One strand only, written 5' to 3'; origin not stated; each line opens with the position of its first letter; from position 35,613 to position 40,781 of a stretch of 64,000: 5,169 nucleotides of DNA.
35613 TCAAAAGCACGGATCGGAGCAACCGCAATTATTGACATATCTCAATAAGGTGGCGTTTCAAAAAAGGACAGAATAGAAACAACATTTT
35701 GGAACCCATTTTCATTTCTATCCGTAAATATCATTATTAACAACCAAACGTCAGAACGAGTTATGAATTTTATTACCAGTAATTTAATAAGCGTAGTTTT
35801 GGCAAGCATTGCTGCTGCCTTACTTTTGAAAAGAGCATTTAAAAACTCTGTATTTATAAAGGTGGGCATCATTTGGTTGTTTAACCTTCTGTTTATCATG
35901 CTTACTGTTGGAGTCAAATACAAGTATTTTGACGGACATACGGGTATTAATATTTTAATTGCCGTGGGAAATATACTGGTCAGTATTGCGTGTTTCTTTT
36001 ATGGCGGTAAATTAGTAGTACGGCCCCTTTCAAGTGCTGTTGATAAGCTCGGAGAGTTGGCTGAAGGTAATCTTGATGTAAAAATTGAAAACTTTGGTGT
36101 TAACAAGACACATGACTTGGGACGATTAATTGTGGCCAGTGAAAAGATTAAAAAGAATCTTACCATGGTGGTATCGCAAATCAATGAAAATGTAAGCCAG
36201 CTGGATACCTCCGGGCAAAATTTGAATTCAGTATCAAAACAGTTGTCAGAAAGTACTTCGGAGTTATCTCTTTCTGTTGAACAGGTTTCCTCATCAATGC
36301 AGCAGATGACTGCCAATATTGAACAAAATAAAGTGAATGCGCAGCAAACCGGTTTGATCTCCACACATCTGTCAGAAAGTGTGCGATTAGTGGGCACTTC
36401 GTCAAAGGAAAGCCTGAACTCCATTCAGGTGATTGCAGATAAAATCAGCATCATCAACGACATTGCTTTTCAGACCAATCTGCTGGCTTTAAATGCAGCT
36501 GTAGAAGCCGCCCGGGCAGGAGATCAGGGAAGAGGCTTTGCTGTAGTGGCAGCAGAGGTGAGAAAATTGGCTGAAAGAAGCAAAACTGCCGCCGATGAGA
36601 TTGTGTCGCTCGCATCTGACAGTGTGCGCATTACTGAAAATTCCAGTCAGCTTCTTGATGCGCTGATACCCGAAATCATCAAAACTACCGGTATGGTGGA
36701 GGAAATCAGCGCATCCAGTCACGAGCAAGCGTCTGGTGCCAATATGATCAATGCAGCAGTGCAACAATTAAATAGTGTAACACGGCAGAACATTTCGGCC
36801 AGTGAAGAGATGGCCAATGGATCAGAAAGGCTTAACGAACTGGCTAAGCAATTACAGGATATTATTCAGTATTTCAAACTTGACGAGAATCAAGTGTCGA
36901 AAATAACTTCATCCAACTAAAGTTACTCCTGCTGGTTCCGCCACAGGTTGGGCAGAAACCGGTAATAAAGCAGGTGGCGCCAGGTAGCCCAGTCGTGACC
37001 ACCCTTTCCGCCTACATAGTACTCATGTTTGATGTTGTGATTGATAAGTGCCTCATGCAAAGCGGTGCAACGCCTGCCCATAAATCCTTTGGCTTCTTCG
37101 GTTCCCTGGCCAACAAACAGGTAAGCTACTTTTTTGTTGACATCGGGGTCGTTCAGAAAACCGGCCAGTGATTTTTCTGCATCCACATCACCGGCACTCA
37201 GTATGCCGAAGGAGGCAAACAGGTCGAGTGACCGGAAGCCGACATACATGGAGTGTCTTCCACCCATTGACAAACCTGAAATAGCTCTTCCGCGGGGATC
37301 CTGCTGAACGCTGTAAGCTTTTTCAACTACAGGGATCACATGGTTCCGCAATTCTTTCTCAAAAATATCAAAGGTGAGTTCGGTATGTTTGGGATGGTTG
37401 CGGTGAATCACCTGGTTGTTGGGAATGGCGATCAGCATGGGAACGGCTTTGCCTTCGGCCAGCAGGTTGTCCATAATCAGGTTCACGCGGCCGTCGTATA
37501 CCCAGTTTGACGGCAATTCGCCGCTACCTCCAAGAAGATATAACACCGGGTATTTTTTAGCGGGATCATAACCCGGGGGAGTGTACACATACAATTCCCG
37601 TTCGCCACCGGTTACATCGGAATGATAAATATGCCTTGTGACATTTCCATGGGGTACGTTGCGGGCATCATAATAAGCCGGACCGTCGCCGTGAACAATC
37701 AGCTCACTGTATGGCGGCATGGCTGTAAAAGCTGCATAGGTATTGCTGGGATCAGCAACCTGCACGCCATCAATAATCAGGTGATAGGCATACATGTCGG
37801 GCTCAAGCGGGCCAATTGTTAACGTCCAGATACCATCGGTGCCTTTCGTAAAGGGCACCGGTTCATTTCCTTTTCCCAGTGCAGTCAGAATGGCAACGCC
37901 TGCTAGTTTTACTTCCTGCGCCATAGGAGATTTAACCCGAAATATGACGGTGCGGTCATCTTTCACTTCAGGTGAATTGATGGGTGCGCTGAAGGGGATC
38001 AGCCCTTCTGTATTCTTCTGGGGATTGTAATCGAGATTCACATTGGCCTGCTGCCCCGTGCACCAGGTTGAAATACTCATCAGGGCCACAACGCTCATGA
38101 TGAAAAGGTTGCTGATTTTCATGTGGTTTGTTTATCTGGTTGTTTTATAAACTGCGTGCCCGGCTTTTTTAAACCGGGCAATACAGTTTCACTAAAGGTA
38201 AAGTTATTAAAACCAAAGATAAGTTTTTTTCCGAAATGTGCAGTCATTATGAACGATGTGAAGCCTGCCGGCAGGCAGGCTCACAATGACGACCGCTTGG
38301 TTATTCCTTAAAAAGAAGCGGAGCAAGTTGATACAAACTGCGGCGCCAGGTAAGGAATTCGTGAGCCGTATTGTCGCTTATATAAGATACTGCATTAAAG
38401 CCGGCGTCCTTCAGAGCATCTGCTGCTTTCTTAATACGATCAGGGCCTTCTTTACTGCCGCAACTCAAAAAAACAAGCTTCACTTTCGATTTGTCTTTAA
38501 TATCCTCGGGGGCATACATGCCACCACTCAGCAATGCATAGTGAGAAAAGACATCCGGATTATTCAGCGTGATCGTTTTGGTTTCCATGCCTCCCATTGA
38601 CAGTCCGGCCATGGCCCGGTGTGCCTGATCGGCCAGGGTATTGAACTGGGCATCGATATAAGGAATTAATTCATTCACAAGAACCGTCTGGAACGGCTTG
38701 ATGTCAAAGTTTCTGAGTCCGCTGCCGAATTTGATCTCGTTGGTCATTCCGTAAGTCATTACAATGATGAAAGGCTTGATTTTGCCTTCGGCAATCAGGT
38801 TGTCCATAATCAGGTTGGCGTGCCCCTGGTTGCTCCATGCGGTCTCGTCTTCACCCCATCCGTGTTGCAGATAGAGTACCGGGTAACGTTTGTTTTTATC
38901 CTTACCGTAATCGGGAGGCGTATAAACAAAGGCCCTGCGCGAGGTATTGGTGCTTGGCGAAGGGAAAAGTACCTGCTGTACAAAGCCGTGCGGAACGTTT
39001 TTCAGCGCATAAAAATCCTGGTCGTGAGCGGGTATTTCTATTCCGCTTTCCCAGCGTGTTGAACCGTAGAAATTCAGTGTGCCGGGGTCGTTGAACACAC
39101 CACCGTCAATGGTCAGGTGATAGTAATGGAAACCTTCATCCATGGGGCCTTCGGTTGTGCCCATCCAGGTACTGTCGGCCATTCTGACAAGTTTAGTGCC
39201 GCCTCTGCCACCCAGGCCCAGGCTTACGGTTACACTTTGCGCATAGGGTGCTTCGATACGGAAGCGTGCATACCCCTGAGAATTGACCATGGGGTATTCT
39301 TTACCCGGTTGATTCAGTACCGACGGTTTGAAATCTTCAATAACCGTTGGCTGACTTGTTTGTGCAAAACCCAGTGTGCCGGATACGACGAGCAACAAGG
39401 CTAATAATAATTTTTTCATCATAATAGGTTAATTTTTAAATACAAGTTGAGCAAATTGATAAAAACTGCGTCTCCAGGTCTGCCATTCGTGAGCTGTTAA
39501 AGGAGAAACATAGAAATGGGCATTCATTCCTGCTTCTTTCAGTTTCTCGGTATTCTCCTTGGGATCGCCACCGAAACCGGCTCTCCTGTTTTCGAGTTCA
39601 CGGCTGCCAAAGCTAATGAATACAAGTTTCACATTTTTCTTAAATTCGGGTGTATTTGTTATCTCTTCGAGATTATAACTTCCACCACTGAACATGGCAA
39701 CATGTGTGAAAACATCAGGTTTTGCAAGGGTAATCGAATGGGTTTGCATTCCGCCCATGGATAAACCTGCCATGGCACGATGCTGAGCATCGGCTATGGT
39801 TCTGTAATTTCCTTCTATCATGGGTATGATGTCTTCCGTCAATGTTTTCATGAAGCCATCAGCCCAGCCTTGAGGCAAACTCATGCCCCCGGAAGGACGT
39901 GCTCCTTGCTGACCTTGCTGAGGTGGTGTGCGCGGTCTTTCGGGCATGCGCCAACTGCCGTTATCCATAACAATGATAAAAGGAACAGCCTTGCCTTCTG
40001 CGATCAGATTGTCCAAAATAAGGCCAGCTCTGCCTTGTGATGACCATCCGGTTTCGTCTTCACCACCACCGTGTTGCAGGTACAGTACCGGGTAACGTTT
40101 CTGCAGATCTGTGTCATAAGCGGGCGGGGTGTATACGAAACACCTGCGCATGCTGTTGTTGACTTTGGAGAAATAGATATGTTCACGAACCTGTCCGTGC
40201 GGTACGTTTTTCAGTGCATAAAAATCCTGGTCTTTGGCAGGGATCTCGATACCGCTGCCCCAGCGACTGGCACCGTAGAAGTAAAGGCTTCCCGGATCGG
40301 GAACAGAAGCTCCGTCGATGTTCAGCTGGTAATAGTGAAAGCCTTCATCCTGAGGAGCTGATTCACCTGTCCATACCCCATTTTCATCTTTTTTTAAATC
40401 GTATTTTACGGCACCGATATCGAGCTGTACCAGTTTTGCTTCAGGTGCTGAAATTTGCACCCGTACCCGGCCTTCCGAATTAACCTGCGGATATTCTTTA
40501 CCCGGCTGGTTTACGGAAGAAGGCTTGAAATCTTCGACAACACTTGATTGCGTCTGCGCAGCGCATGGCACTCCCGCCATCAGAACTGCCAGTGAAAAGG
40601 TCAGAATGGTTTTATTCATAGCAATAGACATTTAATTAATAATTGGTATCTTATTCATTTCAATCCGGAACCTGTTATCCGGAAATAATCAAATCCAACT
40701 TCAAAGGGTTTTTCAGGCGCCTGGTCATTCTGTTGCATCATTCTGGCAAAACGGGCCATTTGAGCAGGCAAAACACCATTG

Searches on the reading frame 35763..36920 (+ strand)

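Call 90: search_protein_families(library=pfam, proteins=[window:35763-36920:+], max_evalue=0.00001)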
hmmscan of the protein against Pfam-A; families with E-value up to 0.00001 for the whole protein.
window:35763-36920:+ (385 aa): 1 family
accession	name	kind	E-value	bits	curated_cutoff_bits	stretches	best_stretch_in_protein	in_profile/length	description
PF00015.26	MCPsignal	-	1.3e-33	116.8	34.6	1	218-359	29-170/172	Methyl-accepting chemotaxis protein (MCP) signalling domain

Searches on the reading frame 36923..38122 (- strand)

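Call 90: search_protein_families(library=pfam, proteins=[window:36923-38122:-], max_evalue=0.00001)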
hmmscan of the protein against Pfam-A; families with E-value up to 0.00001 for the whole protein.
window:36923-38122:- (399 aa): 1 family
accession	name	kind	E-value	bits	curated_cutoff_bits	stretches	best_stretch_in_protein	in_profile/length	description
PF00756.26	Esterase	-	3.9e-21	76.4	22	1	168-385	1-244/251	Putative esterase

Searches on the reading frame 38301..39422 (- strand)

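Call 90: search_protein_families(library=pfam, proteins=[window:38301-39422:-], max_evalue=0.00001)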
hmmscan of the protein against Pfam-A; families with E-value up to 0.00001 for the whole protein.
window:38301-39422:- (373 aa): 1 family
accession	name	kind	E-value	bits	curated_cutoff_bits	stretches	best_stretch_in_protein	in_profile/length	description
PF00756.26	Esterase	-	6.3e-22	79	22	1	155-303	1-157/251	Putative esterase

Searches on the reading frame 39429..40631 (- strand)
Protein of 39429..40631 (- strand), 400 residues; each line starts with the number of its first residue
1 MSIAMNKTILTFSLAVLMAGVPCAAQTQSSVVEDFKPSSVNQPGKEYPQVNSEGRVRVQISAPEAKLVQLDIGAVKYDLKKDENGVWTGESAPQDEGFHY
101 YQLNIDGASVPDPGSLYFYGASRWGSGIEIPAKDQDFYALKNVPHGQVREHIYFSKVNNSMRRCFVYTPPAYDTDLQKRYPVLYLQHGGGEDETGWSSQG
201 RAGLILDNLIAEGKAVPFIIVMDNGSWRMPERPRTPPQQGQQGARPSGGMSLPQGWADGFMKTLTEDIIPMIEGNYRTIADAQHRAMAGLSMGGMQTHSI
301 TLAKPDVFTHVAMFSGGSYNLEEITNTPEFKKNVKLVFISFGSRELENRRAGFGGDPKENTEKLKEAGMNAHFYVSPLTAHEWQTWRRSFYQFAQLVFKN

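Call 90: search_protein_families(library=pfam, proteins=[window:39429-40631:-], max_evalue=0.00001)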
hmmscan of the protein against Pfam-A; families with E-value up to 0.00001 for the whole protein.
window:39429-40631:- (400 aa): 1 family
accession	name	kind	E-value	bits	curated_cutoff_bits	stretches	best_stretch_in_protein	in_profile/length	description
PF00756.26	Esterase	-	5.7e-21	75.9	22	1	159-345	5-194/251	Putative esterase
